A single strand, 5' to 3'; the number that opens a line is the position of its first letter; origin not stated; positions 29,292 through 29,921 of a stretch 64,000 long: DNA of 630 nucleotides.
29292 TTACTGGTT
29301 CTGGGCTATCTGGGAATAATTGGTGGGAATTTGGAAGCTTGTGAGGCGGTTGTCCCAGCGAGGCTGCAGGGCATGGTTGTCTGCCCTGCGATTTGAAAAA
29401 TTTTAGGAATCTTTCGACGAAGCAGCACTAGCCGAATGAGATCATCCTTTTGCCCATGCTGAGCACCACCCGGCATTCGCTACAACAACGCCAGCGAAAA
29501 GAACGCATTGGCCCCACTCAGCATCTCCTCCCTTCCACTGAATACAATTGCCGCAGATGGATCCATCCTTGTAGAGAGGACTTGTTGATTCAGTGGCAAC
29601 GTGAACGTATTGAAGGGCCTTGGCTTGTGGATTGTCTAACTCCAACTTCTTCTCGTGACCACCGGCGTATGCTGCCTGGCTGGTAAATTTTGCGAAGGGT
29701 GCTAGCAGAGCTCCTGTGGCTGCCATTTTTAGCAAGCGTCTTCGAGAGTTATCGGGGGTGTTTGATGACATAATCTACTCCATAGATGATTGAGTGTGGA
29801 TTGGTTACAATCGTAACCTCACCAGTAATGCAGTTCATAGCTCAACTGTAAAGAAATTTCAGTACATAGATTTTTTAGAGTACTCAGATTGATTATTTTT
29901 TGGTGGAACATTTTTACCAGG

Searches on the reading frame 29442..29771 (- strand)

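Call 11: search_protein_families(library=pfam, proteins=[window:29442-29771:-], max_evalue=0.01)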
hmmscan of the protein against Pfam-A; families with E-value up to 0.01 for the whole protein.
window:29442-29771:- (109 aa): 1 family
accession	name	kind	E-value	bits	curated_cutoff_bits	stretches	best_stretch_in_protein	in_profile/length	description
PF01355.22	HIPIP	-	1.6e-20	73.5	22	1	46-107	1-66/66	High potential iron-sulfur protein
